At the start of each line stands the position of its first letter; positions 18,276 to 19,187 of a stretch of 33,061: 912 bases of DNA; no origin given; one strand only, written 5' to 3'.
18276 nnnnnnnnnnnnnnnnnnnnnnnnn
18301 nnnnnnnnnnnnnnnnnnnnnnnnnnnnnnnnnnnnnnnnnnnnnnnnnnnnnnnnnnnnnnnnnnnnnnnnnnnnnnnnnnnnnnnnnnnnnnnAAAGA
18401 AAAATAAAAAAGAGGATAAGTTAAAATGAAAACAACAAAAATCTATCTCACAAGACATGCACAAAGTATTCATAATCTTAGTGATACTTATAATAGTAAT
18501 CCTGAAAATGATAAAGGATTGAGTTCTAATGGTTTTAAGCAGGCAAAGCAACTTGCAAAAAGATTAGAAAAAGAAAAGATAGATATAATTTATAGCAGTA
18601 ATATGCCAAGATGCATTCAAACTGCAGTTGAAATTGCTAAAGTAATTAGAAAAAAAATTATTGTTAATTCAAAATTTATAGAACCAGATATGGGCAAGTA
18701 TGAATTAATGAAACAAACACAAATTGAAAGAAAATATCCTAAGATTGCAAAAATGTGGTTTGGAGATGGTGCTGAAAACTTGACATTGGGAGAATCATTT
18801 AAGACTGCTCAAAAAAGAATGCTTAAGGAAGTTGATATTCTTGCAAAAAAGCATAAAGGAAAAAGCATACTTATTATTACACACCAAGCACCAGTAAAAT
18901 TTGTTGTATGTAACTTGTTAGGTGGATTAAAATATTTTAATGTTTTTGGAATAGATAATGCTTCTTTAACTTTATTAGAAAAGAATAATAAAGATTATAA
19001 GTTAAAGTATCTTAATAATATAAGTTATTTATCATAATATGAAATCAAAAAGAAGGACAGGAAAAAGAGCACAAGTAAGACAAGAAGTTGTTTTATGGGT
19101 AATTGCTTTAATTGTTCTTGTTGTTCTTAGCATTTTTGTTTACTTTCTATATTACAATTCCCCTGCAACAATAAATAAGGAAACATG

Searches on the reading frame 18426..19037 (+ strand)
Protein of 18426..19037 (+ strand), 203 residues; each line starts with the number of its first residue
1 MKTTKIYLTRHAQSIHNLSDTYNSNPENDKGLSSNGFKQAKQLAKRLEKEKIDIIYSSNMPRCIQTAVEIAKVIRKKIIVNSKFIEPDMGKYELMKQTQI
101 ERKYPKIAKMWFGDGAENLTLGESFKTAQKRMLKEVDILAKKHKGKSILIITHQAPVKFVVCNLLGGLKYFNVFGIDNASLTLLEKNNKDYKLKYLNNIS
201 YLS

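Call 47: search_protein_families(library=pfam, proteins=[window:18426-19037:+], max_evalue=0.001)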
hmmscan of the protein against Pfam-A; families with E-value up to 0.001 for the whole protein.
window:18426-19037:+ (203 aa): 1 family
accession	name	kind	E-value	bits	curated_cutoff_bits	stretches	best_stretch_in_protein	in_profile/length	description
PF00300.27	His_Phos_1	-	1e-41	143.2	21.7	1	6-198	1-193/194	Histidine phosphatase superfamily (branch 1)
